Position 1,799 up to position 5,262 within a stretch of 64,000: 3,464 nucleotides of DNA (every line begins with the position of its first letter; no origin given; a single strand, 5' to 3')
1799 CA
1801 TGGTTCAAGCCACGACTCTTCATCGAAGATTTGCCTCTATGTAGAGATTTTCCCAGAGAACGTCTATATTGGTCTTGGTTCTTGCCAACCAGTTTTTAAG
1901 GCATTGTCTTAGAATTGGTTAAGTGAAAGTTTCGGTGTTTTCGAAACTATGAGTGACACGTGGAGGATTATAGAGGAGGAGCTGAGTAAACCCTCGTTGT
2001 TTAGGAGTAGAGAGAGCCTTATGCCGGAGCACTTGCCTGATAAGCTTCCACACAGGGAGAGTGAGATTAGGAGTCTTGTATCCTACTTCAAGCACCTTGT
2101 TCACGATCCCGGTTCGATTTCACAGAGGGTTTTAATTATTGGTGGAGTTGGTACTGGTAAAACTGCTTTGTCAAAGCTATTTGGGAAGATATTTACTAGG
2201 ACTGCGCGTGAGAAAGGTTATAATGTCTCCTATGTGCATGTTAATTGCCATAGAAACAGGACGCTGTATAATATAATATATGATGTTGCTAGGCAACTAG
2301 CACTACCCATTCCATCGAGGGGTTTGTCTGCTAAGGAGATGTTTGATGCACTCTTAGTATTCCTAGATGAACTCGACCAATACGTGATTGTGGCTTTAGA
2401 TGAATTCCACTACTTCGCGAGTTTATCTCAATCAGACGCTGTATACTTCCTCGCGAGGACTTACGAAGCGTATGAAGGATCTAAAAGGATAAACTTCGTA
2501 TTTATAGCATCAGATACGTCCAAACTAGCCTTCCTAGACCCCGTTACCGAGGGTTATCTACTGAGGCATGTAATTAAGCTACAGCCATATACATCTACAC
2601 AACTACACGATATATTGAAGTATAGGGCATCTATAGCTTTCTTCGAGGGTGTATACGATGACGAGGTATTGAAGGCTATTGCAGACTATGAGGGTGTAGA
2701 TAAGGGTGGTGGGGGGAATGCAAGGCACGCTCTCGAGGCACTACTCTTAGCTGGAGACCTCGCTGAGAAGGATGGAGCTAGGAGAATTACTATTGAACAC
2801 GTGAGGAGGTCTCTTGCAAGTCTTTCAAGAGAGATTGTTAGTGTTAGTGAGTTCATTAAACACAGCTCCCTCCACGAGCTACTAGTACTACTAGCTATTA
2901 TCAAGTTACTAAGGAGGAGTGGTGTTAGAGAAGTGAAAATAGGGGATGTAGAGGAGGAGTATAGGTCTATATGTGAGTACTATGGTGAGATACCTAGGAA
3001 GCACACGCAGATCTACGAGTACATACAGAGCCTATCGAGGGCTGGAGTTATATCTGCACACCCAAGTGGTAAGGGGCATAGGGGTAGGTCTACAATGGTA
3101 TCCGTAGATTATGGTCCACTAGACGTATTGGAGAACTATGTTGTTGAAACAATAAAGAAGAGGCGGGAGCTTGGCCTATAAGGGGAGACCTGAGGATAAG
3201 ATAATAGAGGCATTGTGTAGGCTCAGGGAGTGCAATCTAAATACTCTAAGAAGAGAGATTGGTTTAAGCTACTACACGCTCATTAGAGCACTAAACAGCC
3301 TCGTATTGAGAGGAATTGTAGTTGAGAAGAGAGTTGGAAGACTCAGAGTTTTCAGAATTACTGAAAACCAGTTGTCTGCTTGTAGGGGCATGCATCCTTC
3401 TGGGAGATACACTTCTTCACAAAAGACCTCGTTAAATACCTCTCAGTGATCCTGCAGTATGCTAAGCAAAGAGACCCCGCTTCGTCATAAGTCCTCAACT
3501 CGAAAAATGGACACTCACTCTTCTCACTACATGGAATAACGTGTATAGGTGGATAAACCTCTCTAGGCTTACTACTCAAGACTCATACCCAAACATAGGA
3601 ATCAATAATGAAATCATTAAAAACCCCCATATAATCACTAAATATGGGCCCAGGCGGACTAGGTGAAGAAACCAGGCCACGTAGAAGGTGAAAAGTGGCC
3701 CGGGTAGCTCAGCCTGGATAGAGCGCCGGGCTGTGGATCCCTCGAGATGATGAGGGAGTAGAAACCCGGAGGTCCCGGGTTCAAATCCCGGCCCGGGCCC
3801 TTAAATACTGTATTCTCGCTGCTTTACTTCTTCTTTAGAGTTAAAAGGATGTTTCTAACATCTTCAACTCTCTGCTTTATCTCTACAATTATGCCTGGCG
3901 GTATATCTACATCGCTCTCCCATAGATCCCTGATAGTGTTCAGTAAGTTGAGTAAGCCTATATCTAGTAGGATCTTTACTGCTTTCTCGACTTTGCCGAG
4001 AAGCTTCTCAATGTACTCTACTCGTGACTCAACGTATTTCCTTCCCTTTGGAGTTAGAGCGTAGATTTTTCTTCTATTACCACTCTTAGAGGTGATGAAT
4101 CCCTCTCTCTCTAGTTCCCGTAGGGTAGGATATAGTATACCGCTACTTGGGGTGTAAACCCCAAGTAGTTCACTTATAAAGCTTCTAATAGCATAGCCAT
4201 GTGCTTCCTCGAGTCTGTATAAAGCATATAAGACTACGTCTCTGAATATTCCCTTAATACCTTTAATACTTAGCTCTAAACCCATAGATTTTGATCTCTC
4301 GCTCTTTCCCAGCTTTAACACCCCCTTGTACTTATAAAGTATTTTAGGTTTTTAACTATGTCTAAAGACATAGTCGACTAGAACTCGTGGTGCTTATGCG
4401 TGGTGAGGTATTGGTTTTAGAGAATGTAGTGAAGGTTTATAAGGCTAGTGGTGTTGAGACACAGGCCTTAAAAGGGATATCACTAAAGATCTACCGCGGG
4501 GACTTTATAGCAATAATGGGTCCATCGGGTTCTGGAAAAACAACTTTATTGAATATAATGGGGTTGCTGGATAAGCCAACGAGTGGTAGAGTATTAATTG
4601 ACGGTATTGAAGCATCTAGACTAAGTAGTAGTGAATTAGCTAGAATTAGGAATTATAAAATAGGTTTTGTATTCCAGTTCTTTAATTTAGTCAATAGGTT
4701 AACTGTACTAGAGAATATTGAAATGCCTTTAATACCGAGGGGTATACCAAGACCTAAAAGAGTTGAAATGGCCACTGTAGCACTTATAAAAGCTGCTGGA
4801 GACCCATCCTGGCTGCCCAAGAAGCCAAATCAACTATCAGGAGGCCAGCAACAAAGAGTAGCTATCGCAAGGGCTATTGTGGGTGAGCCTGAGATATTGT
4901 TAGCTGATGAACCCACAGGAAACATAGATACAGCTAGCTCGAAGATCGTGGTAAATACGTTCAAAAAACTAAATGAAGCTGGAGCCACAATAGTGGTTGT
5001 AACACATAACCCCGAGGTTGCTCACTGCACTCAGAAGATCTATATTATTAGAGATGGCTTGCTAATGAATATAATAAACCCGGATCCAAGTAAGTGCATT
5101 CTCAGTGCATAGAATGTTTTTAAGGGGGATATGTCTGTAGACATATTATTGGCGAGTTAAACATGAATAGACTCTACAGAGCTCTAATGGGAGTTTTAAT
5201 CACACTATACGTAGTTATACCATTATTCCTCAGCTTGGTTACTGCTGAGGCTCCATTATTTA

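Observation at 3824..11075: PadR / MacB-type ATPase / 1558-aa repeat surface protein / FtsX permease: an uncharacterised envelope module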

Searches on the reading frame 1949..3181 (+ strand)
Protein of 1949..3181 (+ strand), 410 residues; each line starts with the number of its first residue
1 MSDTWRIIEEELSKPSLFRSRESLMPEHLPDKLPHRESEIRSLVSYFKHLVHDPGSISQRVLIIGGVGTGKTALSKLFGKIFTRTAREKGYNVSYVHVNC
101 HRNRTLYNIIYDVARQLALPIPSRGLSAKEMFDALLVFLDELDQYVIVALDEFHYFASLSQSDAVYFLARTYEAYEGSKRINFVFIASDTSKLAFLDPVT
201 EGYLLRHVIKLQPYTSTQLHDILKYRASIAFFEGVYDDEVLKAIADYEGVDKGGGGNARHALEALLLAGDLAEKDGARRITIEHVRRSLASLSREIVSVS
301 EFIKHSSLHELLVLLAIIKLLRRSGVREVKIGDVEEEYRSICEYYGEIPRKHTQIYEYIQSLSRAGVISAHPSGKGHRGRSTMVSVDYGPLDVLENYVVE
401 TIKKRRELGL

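Call 4: search_protein_families(library=pfam, proteins=[window:1949-3181:+], max_evalue=0.01)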
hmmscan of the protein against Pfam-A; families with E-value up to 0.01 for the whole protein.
window:1949-3181:+ (410 aa): 7 families
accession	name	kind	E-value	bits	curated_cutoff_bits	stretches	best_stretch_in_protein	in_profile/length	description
PF09079.17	Cdc6_C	-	1.7e-24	86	25.1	1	303-395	3-95/96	CDC6, C terminal winged helix domain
PF22703.2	Cdc6_lid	-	8.1e-18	64.5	27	1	221-288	2-66/68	Cdc6 AAA+ ATPase-type lid domain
PF13401.12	AAA_22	-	6.7e-12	46.3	27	1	61-187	8-122/130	AAA domain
PF13191.12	AAA_16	-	2e-07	32.1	32.6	1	32-171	1-158/167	AAA ATPase domain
PF05621.17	TniB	-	2.1e-05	24.5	22.4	1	39-158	15-133/189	Bacterial TniB protein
PF22606.2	Cdc6-ORC-like_ATPase_lid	-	0.00068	19.9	27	1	214-273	1-57/60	Cdc6/ORC-like, ATPase lid domain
PF21312.3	ORC1_wHTH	-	0.0013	19.4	24.3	1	301-347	1-47/114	Origin recognition complex subunit 1 C-terminal winged HTH domain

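Call 5: search_protein_families(library=ncbifam, proteins=[window:1949-3181:+], max_evalue=0.01)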
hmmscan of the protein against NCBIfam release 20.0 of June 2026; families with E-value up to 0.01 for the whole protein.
window:1949-3181:+ (410 aa): 7 families
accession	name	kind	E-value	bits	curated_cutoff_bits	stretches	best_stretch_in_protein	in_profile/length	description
NF001623.0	PRK00411.1-1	equivalog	5.7e-181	601.7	311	1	1-407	1-408/411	ORC1-type DNA replication protein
TIGR02928.1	TIGR02928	subfamily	2.6e-85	286.5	181.3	1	17-385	1-365/366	orc1/cdc6 family replication initiation protein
NF001625.0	PRK00411.1-3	equivalog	2.8e-57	194.3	501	1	8-391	11-387/415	ORC1-type DNA replication protein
NF001624.0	PRK00411.1-2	subfamily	5.8e-51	173.5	354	1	16-395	12-370/374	ORC1-type DNA replication protein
NF001626.0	PRK00411.1-5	equivalog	4e-31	108.2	417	1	16-395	15-372/374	ORC1-type DNA replication protein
NF047389.1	ATPase_Sll1717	subfamily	0.00015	21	75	0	259-377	318-424/454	P-loop ATPase, Sll1717 family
NF005317.0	PRK06851.1-1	equivalog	0.0073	15.6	689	0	60-101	31-69/369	hypothetical protein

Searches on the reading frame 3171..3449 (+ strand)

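Call 4: search_protein_families(library=pfam, proteins=[window:3171-3449:+], max_evalue=0.01)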
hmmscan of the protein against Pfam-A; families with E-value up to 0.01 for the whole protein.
window:3171-3449:+ (92 aa): 0 families

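Call 5: search_protein_families(library=ncbifam, proteins=[window:3171-3449:+], max_evalue=0.01)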
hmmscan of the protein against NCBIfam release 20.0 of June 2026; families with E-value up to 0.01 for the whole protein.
window:3171-3449:+ (92 aa): 2 families
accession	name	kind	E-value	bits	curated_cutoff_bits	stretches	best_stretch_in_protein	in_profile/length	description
NF007342.0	PRK09834.1-4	equivalog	5.3e-07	28.9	251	1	10-76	19-83/263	DNA-binding transcriptional regulator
NF033788.1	HTH_metalloreg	subfamily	1.7e-05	24.5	55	1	10-69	15-74/77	metalloregulator ArsR/SmtB family transcription factor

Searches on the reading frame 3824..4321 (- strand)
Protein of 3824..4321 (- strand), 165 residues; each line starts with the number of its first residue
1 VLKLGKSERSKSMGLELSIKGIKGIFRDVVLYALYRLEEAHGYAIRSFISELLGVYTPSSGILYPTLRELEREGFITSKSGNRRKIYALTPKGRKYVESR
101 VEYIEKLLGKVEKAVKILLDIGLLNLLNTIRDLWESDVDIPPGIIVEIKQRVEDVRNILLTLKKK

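Call 4: search_protein_families(library=pfam, proteins=[window:3824-4321:-], max_evalue=0.01)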
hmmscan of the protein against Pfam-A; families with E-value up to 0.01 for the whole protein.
window:3824-4321:- (165 aa): 5 families
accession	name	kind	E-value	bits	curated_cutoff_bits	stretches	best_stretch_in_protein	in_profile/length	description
PF03551.20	PadR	-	9.7e-17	61.2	27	1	30-98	1-74/75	Transcriptional regulator PadR-like family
PF11313.14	DUF3116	-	0.00096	19.6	25.9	0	70-95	51-77/84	Protein of unknown function (DUF3116)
PF01325.25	Fe_dep_repress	-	0.001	19.7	26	1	29-77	8-53/60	Iron dependent repressor, N-terminal DNA binding domain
PF13601.12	HTH_34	-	0.0012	19.4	27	1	49-107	20-79/80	Winged helix DNA-binding domain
PF14277.12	DUF4364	-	0.0023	18.2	26.9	1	66-105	39-78/162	Domain of unknown function (DUF4364)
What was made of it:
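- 3824..4321 (-): PadR-family transcription regulator, 165 aa (size of PadR subfamily 1), divergent from the ATPase gene. Pfam PF03551, 61.2 bits against a cut-off of 27 (call 4).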

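Call 5: search_protein_families(library=ncbifam, proteins=[window:3824-4321:-], max_evalue=0.01)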
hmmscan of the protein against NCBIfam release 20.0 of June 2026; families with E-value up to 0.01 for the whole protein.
window:3824-4321:- (165 aa): 4 families
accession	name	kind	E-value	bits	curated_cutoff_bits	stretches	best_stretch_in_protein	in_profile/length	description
TIGR03433.1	padR_acidobact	paralog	1.1e-10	41.5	101.8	1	29-115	8-99/101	PadR family transcriptional regulator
NF006931.0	PRK09416.1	equivalog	3.1e-07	30.6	112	1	38-102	54-120/135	PadR family transcriptional regulator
NF053635.1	TransRegRv3488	equivalog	7.9e-06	26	140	1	56-109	36-93/98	Rv3488 family transcriptional regulator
TIGR02719.1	repress_PhaQ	equivalog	8.8e-06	26.1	139.35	1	30-106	29-108/138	poly-beta-hydroxybutyrate-responsive repressor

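Call 93: search_protein_families(library=padloc, proteins=[window:3824-4321:-], max_evalue=0.001)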
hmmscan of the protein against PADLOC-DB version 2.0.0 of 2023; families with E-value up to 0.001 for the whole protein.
window:3824-4321:- (165 aa): 1 family
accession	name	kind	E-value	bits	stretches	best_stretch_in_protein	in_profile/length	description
PDLC01875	CARF3--CARF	-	0.0003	18.6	0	62-94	176-208/219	-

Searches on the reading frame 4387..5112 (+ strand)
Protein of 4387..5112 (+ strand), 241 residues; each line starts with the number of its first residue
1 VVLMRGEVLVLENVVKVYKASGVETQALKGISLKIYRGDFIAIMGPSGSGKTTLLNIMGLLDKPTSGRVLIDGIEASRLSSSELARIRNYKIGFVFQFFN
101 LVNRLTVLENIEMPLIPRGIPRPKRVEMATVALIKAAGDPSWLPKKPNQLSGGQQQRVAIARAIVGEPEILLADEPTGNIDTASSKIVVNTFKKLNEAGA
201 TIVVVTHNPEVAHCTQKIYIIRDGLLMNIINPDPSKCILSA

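Call 4: search_protein_families(library=pfam, proteins=[window:4387-5112:+], max_evalue=0.01)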
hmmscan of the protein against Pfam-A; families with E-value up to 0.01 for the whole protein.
window:4387-5112:+ (241 aa): 9 families
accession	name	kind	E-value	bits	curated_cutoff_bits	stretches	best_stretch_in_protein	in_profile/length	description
PF00005.33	ABC_tran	-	1.9e-33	116.4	25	1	28-177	1-136/137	ABC transporter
PF13304.12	AAA_21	-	1e-07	32.8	27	0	40-75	1-53/304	AAA domain, putative AbiEii toxin, Type IV TA system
PF02463.25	SMC_N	-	6.3e-05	23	40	0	147-220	134-210/220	RecF/RecN/SMC N terminal domain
PF13555.12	AAA_29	-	0.0019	18.3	27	1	34-56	18-41/61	P-loop containing region of AAA domain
PF13481.12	AAA_25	-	0.0031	17.6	27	0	35-55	30-50/195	AAA domain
PF03193.22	RsgA_GTPase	-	0.0056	17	30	1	15-57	84-125/174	RsgA GTPase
PF13401.12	AAA_22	-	0.0065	17.2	27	0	39-60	6-27/130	AAA domain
PF13238.12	AAA_18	-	0.0077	17.1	29.4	0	41-57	1-17/128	AAA domain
PF01740.26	STAS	-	0.0088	16.2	22.6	0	179-216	52-89/106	STAS domain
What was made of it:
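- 4387..5112 (+): ABC ATPase of the MacB/LolD/FtsE type, 241 aa (the true start is probably the ATG at 4396). ABC_tran 116 bits (call 4).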

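Call 5: search_protein_families(library=ncbifam, proteins=[window:4387-5112:+], max_evalue=0.01)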
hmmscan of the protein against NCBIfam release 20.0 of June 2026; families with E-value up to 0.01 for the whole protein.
window:4387-5112:+ (241 aa): 193 families (the best 25 are shown)
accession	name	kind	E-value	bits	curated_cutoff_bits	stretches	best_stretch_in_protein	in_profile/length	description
NF038007.1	ABC_ATP_DarD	equivalog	3.7e-67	226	375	1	9-225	2-217/218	darobactin export ABC transporter ATP-binding protein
TIGR02211.1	LolD_lipo_ex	equivalog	1.9e-64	217.2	307.75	1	9-227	2-220/221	lipoprotein-releasing ABC transporter ATP-binding protein LolD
NF007826.0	PRK10535.1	equivalog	8.2e-62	209.4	966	1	8-228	4-223/648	macrolide ABC transporter ATP-binding protein/permease MacB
TIGR03608.1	L_ocin_972_ABC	subfamily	9.4e-60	201.6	254.85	1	12-218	2-203/206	putative bacteriocin export ABC transporter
TIGR02673.1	FtsE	equivalog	6.2e-56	189.4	264.85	1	11-218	4-206/214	cell division ATP-binding protein FtsE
NF008639.0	PRK11629.1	equivalog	1.5e-55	188.2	360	1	7-228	5-226/234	lipoprotein-releasing ABC transporter ATP-binding protein LolD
TIGR02982.1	heterocyst_DevA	subfamily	4.1e-50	170.4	295.8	1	9-226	2-219/220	ABC exporter ATP-binding subunit, DevA family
TIGR02315.1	ABC_phnC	equivalog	4.7e-47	160.4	266.1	1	9-224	2-222/243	phosphonate ABC transporter ATP-binding protein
TIGR01186.1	proV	subfamily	7.3e-47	160.2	326.6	1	25-233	6-215/363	betaine/proline/choline family ABC transporter ATP-binding protein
TIGR02314.1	ABC_MetN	equivalog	1.4e-46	159.1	499.7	1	10-227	3-220/343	methionine ABC transporter ATP-binding protein MetN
NF040933.2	ABC_arch_GlcV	equivalog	1.6e-46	158.8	450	1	10-232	4-226/357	glucose ABC transporter ATP-binding protein GlcV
NF007879.0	PRK10584.1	equivalog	2.8e-46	158.1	336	1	16-227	14-225/228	putative ABC transporter ATP-binding protein YbbA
NF008428.0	PRK11264.1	equivalog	9.1e-45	152.8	406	1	10-213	5-208/250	L-cystine ABC transporter ATP-binding protein TcyN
TIGR03265.1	PhnT2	equivalog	1.1e-43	149.8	457.7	1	9-231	5-218/353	putative 2-aminoethylphosphonate ABC transporter ATP-binding protein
TIGR04521.1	ECF_ATPase_2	equivalog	2.8e-43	148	330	1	11-227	3-224/279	energy-coupling factor transporter ATPase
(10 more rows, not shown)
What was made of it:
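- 4387..5112 (+): Best NCBIfam matches are DarD, LolD, MacB and FtsE, all below equivalog cut-offs (call 5).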

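Call 57: search_solved_structures(query=window:4387-5109:+, max_evalue=1e-30)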
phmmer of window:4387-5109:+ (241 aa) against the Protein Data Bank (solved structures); distinct sequences matched with E-value up to 1e-30: 117 (the best 60 are shown).
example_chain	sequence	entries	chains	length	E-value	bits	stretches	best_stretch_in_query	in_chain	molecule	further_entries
1f3o_A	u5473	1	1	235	2.9e-60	206.8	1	9-225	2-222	HYPOTHETICAL ABC TRANSPORTER ATP-BINDING PROTEIN MJ0796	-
5xu1_A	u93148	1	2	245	5.2e-60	205.9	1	7-227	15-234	ABC transporter ATP-binding protein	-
1l2t_A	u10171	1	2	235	7.5e-60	205.4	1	9-225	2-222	Hypothetical ABC transporter ATP-binding protein MJ0796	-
2pcj_A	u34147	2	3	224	3.2e-59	203.4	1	7-228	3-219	Lipoprotein-releasing system ATP-binding protein lolD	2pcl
3tif_A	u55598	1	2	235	1.1e-58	201.6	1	10-225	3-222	Uncharacterized ABC transporter ATP-binding protein MJ0796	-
5lil_A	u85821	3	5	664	8.1e-55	188.9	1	24-228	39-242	Macrolide export ATP-binding/permease protein MacB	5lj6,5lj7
5lj9_A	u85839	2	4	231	5.9e-52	179.6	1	9-228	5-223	Macrolide export ATP-binding/permease protein MacB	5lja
9ugg_A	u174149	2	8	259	1e-51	178.8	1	9-231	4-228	Lantibiotic ABC transporter ATP-binding protein PsdA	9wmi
5gko_A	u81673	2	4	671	2.6e-51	177.5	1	8-228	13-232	Macrolide export ATP-binding/permease protein MacB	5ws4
5nik_J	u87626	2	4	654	8e-51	175.9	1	9-227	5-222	Macrolide export ATP-binding/permease protein MacB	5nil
7v8l_D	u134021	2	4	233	8.3e-50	172.6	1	8-226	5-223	Lipoprotein-releasing system ATP-binding protein LolD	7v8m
9rlc_D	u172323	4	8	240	8.9e-50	172.5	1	8-226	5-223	Lipoprotein-releasing system ATP-binding protein LolD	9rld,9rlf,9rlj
9rle_D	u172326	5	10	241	9e-50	172.4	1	8-226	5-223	Lipoprotein-releasing system ATP-binding protein LolD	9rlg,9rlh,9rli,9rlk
7arh_F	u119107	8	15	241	9.3e-50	172.4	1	8-226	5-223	Lipoprotein-releasing system ATP-binding protein LolD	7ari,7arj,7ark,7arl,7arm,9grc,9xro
7mdy_D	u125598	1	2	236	1.1e-49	172.2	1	9-227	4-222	Lipoprotein-releasing system ATP-binding protein LolD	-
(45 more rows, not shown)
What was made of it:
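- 4387..5112 (+): Closest solved structures are MJ0796, Spr0694, LolD and MacB (call 57).
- On Type VII ABC transporters (MacB/FtsX/LolCDE class): The nearest solved NBDs are MJ0796, Spr0694, LolD and MacB (call 57).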

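Call 93: search_protein_families(library=padloc, proteins=[window:4387-5112:+], max_evalue=0.001)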
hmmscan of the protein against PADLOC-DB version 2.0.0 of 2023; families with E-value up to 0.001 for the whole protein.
window:4387-5112:+ (241 aa): 7 families
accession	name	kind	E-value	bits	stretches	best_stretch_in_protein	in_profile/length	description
PDLC04135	mad3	-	7.2e-32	109.3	2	144-223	258-339/374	mads_3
PDLC04140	mad8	-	3e-10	38.1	1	25-218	14-241/314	mads_8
PDLC04164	AriA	-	1.5e-07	29.3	1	148-211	170-235/253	-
PDLC02980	AriA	-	2e-07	29.3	0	40-62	1-23/304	-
PDLC02335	AbiLi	-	1.6e-06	25.4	0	40-63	78-101/326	AbiLi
PDLC04213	HEC-02A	-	1.5e-05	22.7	1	167-208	231-272/337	-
PDLC00289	PtuA1|PtuA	-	0.00032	17.9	0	148-217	226-297/404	AAA ATPase domain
